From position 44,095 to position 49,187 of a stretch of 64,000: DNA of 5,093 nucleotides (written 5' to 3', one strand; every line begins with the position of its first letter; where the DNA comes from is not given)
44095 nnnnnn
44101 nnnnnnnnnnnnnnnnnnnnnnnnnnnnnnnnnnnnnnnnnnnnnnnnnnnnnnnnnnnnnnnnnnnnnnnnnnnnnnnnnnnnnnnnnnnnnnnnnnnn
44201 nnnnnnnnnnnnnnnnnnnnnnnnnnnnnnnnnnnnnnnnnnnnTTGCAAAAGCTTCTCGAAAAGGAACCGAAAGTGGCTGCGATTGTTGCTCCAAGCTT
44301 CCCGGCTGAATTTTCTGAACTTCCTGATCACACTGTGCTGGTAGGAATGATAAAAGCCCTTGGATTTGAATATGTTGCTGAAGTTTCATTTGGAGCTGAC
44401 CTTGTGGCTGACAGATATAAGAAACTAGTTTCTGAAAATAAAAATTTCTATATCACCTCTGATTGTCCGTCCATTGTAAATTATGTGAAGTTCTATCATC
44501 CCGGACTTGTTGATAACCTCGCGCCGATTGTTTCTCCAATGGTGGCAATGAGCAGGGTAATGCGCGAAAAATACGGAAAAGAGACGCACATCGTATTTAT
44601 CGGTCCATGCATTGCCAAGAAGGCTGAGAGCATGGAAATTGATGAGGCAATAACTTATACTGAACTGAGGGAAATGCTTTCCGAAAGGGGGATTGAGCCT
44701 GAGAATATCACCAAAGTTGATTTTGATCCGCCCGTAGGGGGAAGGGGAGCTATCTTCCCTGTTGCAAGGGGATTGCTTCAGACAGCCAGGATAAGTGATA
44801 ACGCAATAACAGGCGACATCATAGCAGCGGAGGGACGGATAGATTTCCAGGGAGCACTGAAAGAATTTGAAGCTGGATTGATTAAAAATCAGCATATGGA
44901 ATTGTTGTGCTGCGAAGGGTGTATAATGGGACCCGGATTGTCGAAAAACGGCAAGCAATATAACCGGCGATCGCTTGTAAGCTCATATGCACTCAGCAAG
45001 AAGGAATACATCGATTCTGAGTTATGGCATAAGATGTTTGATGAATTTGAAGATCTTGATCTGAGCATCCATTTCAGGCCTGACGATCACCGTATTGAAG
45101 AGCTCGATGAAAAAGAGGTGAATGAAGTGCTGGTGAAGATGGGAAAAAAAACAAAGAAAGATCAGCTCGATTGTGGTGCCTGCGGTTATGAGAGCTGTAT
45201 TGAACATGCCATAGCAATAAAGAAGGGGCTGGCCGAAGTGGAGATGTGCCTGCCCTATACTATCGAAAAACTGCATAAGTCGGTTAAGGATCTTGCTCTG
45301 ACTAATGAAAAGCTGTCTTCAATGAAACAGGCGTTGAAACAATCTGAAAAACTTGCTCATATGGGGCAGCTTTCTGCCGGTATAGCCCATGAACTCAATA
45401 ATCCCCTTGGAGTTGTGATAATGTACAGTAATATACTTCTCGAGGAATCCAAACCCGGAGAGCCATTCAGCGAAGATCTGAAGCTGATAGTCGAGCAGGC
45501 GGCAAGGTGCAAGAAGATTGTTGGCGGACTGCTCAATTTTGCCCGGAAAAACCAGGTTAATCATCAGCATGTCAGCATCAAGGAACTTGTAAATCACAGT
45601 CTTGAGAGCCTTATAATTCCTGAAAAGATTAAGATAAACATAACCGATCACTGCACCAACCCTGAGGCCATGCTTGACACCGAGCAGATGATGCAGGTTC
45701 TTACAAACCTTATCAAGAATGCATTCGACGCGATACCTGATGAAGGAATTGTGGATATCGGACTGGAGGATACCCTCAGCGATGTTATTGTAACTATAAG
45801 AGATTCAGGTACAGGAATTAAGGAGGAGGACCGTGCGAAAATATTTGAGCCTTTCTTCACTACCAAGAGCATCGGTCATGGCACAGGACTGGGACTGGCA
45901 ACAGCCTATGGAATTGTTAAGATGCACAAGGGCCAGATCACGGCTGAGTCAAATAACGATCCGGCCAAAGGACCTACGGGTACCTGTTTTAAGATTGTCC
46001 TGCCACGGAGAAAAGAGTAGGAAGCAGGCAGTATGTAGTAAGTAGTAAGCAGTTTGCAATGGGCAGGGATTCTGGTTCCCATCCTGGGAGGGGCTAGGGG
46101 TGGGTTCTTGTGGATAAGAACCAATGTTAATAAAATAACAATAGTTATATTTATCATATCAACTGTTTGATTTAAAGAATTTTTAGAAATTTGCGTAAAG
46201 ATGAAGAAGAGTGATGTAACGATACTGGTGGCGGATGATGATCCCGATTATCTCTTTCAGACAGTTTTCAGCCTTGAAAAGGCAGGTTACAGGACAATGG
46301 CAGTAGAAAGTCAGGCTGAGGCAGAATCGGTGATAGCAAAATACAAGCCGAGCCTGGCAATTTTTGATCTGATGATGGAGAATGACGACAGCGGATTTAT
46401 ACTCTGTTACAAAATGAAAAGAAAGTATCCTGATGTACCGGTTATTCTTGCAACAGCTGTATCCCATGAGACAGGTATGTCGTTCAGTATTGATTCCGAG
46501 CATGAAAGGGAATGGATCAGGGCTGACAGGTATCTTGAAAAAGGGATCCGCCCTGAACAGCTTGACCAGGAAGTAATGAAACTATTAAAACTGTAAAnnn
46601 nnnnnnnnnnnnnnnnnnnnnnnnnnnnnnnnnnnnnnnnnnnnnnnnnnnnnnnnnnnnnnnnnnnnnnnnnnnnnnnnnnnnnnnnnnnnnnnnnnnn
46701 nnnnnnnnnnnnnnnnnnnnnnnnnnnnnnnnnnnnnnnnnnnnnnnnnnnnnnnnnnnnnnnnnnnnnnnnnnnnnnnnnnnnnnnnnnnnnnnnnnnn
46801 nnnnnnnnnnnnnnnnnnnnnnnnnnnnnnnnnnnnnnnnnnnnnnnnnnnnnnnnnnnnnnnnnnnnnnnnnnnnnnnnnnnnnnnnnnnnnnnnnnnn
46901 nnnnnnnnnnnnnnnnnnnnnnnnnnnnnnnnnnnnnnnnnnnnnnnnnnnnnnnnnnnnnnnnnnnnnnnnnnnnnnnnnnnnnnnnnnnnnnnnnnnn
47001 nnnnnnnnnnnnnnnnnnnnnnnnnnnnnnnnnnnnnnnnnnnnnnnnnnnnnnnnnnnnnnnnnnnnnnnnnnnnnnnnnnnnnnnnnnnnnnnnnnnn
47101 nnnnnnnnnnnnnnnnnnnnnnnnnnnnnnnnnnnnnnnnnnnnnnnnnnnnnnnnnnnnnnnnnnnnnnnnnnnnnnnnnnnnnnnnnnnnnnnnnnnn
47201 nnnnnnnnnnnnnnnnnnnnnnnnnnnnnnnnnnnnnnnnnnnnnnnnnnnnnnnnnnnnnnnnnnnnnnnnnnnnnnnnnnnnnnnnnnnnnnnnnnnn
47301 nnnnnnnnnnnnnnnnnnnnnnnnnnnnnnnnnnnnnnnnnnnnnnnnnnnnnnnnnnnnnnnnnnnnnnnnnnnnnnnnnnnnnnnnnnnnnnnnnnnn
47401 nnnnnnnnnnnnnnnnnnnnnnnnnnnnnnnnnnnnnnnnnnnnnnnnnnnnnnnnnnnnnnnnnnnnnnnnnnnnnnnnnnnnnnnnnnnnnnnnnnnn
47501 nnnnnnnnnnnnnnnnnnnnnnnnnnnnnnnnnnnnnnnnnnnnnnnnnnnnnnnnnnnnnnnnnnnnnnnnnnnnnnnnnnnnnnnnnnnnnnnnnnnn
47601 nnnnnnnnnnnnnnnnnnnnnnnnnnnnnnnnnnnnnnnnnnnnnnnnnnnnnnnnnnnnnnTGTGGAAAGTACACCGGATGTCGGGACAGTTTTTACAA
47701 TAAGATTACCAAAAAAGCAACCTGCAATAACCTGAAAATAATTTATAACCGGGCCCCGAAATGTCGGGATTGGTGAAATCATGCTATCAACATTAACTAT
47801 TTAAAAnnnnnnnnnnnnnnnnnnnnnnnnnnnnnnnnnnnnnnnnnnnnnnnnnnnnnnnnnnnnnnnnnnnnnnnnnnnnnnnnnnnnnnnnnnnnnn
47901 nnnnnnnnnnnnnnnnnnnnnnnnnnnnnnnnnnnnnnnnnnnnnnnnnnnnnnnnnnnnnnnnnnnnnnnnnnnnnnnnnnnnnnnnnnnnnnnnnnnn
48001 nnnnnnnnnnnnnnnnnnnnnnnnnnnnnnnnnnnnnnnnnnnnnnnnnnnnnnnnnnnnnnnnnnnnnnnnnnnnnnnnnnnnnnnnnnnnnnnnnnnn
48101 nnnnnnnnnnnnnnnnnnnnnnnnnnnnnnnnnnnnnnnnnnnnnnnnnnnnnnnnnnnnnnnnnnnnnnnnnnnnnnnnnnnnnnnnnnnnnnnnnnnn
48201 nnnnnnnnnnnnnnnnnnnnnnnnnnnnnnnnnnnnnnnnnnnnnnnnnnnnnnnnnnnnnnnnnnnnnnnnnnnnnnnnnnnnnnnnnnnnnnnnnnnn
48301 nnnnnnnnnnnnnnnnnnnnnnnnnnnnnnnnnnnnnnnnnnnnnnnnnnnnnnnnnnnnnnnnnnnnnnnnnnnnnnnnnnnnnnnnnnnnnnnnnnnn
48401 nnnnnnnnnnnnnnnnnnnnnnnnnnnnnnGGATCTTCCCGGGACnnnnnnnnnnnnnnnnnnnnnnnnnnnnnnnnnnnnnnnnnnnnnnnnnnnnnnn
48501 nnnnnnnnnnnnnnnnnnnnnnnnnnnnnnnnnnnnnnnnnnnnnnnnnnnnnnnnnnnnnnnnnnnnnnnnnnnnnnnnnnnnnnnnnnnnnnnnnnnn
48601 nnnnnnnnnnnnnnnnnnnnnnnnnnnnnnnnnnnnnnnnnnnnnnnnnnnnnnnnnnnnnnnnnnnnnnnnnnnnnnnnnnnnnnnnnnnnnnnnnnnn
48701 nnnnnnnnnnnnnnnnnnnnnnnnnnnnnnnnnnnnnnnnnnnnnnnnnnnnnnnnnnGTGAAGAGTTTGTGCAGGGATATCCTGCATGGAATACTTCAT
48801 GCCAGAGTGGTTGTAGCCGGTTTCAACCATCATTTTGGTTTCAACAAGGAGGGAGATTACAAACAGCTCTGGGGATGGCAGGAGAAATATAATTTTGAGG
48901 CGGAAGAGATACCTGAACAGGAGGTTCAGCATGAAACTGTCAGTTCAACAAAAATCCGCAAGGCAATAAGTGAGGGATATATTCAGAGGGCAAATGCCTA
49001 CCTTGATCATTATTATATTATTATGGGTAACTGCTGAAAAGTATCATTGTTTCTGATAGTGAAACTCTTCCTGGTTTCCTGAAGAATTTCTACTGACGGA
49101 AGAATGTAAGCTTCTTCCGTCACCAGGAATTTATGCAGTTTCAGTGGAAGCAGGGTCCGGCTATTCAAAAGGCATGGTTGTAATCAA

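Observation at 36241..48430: A trimeric NuoE/NuoF/HydA hydrogenase operon bracketed by two different sensory hydrogenase paralogues, receiver proteins and Rex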

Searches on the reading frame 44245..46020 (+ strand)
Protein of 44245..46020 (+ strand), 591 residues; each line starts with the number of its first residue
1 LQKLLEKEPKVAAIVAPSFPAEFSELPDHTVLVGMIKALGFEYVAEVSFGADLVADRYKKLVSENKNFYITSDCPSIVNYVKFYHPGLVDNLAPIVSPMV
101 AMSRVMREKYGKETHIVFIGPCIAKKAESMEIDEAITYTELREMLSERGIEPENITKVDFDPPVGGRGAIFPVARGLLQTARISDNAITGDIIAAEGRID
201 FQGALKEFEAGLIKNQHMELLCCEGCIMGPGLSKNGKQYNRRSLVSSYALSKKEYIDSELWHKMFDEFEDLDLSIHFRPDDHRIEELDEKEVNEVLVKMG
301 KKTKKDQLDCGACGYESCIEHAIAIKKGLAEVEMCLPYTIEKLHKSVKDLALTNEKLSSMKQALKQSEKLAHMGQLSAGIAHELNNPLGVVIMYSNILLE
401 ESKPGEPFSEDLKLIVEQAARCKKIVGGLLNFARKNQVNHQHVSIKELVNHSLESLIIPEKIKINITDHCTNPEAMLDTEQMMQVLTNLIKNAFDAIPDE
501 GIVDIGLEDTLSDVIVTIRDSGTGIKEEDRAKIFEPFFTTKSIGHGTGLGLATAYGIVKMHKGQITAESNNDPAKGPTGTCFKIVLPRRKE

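Call 4: search_protein_families(library=pfam, proteins=[window:44245-46020:+], max_evalue=0.01)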
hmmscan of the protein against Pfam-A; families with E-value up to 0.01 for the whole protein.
window:44245-46020:+ (591 aa): 6 families
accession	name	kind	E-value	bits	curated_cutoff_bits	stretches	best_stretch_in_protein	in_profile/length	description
PF02906.19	Fe_hyd_lg_C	-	5.9e-44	151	22.1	1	10-230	2-245/245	Iron only hydrogenase large subunit, C-terminal domain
PF02518.31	HATPase_c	-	1.5e-22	80.6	26.4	1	478-589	2-110/111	Histidine kinase-, DNA gyrase B-, and HSP90-like ATPase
PF00512.31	HisKA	-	4e-13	49.6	26.9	1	373-436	2-64/66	His Kinase A (phospho-acceptor) domain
PF04060.18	FeS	-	1.4e-07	31.5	23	1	307-337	3-33/33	Putative Fe-S cluster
PF14501.12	HATPase_c_5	-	0.00079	19.8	22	1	480-572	4-93/102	GHKL domain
PF13589.12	HATPase_c_3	-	0.0063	17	25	0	482-535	3-55/137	Histidine kinase-, DNA gyrase B-, and HSP90-like ATPase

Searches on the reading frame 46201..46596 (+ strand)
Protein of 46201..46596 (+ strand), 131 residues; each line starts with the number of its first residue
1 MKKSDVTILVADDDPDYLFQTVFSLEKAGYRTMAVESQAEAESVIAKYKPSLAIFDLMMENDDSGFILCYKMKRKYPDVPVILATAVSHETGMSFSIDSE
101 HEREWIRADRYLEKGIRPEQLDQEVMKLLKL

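Call 4: search_protein_families(library=pfam, proteins=[window:46201-46596:+], max_evalue=0.01)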
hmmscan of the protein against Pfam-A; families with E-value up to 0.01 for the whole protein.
window:46201-46596:+ (131 aa): 3 families
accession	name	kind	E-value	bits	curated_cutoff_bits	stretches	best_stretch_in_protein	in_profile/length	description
PF00072.30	Response_reg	-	2.8e-14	53.7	30.2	1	8-124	1-109/111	Response regulator receiver domain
PF20161.5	VpsR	-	0.002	18.3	23.7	1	21-59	23-61/121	VpsR domain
PF20893.2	DUF6845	-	0.0068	17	27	1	39-90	5-57/149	Domain of unknown function (DUF6845)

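Call 46: search_protein_families(library=ncbifam, proteins=[window:46201-46596:+], max_evalue=0.00001)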
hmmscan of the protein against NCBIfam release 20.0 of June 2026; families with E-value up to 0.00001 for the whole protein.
window:46201-46596:+ (131 aa): 22 families
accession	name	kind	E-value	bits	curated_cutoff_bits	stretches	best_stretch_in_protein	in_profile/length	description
NF045944.1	ResRegRpaBCyano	equivalog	2.6e-10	40.1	330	1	9-130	1-113/229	response regulator transcription factor RpaB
TIGR02154.1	PhoB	equivalog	3.3e-10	39.6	296.2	1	7-92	4-90/226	phosphate regulon transcriptional regulator PhoB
NF007982.1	PRK10710.1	equivalog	8.6e-10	38.6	380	1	4-128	6-121/235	envelope stress response regulator BaeR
NF011695.0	PRK15115.1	equivalog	8.9e-10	37.9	763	1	2-87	3-87/445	two-component system response regulator GlrR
NF047793.1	ResRegPgtA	equivalog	2e-09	36.8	650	1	1-129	1-121/414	two-component system response regulator PgtA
TIGR03787.1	marine_sort_RR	equivalog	6.5e-09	35.6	335.7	1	20-128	15-117/227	proteobacterial dedicated sortase system response regulator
NF007005.1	PRK09468.1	equivalog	6.7e-09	35.5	331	1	6-125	4-115/237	osmolarity response regulator transcription factor OmpR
NF008296.0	PRK11083.1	equivalog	9.5e-09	35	273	1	6-129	4-118/228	two-component system response regulator CreB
NF053854.1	RespRegPhoBBctds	equivalog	1.4e-08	34.3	270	1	8-93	1-86/225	two-component system response regulator PhoB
NF040534.1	resp_reg_YycF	equivalog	2.4e-08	33.5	340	1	7-91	2-84/231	response regulator YycF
NF040689.1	MtrAB_MtrA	equivalog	2.8e-08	33.4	300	1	8-120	1-104/219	MtrAB system response regulator MtrA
NF010076.0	PRK13557.1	subfamily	4.3e-08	32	631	1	2-92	412-503/540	histidine kinase famiy protein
NF033120.0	vanR_FM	exception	9.2e-08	32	460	1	5-90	3-86/231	vancomycin resistance response regulator transcription factor, VanR-F/VanR-M family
NF033791.1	ActR_PrrA_rreg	equivalog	1.5e-07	31.6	250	1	5-86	1-81/173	ActR/PrrA/RegA family redox response regulator transcription factor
NF052313.1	T9SS_RR_PorX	equivalog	1.6e-07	30.5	300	1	7-129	2-116/513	T9SS response regulator signal transducer PorX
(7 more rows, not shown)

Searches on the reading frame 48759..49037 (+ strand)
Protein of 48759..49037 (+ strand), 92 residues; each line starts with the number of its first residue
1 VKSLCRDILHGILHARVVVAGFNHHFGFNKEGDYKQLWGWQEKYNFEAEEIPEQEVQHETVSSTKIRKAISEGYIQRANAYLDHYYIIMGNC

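Call 7: search_protein_families(library=pfam, proteins=[window:48759-49037:+], max_evalue=0.001)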
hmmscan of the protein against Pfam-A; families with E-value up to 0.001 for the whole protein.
window:48759-49037:+ (92 aa): 1 family
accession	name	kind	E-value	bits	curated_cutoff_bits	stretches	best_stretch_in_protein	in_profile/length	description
PF06574.18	FAD_syn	-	5.3e-10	39.8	27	1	6-65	99-158/158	FAD synthetase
